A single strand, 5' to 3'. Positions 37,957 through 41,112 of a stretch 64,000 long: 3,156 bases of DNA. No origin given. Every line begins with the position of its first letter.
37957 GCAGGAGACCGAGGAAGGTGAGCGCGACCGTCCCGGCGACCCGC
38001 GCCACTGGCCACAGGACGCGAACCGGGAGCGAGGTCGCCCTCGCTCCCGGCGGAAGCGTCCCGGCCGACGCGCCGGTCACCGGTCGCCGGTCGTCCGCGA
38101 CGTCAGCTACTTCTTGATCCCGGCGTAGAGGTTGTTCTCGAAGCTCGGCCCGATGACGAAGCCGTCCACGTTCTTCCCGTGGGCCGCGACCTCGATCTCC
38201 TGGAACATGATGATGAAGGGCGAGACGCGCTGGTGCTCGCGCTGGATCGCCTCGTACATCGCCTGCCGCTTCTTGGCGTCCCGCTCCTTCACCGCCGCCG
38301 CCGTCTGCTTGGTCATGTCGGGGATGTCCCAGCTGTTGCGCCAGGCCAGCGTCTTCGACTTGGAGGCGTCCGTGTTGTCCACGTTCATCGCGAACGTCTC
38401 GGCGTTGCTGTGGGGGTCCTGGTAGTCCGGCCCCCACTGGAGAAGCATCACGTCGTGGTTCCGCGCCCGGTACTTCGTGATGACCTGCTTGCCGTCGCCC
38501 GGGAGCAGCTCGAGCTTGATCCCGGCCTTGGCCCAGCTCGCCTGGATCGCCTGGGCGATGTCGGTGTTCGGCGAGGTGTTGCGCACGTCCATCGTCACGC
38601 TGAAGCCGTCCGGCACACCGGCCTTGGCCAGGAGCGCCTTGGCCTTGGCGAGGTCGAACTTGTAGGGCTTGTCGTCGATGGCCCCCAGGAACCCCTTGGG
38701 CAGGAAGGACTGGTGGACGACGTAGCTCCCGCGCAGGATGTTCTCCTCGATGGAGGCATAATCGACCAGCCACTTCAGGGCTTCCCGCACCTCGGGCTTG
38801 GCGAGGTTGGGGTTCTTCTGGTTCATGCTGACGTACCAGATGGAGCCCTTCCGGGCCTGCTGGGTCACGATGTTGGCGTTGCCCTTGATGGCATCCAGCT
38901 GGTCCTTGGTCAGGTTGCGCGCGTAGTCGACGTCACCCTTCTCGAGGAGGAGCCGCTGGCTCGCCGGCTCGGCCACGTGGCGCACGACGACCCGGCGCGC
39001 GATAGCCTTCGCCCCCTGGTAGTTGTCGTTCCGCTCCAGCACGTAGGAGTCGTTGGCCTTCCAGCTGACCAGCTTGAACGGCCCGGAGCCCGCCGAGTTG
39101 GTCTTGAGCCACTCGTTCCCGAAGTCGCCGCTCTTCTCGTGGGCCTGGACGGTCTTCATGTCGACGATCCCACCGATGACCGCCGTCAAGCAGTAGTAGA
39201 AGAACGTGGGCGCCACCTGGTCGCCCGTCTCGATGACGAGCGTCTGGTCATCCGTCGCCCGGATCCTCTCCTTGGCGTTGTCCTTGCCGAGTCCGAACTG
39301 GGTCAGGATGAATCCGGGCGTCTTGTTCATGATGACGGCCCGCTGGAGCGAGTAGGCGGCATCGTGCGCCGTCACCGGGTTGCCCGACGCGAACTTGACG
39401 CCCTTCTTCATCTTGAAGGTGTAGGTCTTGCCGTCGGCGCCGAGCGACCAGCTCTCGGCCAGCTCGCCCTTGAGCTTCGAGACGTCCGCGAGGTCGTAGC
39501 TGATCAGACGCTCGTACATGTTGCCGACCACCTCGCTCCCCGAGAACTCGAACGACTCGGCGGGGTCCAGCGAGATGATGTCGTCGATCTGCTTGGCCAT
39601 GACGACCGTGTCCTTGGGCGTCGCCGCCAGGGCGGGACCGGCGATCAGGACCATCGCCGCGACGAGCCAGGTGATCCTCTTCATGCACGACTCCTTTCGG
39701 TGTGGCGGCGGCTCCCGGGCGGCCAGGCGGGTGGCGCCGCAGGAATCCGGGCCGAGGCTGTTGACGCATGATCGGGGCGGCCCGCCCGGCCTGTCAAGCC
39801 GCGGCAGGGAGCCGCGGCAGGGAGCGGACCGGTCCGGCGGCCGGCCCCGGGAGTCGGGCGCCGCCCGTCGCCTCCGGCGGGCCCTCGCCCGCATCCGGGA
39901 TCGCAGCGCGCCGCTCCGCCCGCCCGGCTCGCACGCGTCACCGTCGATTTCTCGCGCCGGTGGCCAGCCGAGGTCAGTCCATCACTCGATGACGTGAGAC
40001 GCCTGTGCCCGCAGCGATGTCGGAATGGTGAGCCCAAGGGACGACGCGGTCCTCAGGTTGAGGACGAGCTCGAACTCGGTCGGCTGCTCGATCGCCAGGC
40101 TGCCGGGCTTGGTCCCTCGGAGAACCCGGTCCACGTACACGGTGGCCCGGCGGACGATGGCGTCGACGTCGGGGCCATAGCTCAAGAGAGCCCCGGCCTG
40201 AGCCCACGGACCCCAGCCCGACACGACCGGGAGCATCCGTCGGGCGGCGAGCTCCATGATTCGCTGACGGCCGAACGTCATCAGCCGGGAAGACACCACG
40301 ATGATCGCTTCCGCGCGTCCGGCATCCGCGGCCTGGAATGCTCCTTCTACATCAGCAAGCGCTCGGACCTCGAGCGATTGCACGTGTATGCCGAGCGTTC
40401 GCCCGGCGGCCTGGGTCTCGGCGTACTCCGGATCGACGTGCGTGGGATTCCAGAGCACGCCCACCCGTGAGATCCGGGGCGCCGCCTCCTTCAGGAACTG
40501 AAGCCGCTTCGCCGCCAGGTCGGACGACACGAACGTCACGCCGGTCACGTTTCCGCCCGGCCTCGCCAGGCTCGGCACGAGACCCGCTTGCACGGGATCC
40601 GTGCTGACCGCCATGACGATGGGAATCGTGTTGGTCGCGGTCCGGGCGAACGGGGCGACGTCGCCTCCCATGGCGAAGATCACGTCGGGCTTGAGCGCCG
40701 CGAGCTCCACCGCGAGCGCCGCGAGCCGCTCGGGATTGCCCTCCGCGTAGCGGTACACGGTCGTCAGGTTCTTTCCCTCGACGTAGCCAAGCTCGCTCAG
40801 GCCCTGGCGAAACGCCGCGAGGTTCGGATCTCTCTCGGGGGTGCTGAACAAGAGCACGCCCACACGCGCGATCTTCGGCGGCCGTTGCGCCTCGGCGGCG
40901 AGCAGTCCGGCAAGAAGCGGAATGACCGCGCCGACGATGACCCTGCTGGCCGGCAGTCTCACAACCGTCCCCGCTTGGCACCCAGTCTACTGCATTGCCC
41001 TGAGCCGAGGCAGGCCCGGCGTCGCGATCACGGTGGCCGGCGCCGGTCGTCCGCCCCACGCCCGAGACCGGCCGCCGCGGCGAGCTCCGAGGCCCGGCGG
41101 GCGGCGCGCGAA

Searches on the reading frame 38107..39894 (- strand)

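Call 41: search_protein_families(library=pfam, proteins=[window:38107-39894:-], max_evalue=0.00001)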
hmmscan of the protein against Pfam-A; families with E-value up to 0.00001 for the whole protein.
window:38107-39894:- (595 aa): 1 family
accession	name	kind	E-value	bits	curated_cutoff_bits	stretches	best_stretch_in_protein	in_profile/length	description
PF00496.27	SBP_bac_5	-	6e-87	292.6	32.4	1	140-506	1-365/368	Bacterial extracellular solute-binding proteins, family 5 Middle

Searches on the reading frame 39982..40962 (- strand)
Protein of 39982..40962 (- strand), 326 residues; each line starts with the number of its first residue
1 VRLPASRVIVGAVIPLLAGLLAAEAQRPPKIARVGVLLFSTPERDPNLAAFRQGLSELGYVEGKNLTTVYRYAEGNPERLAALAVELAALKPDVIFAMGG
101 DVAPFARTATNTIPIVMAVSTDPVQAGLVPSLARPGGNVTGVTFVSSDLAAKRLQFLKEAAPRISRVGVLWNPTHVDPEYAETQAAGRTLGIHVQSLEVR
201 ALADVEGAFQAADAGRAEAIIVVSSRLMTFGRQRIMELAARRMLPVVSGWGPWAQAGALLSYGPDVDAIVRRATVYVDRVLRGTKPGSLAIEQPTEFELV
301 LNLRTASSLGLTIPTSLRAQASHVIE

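Call 41: search_protein_families(library=pfam, proteins=[window:39982-40962:-], max_evalue=0.00001)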
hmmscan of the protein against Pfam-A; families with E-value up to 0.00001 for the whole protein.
window:39982-40962:- (326 aa): 1 family
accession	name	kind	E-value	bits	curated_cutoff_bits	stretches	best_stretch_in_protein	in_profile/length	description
PF04392.18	ABC_sub_bind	-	5.4e-45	154.3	25.9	1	40-324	9-292/293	ABC transporter substrate binding protein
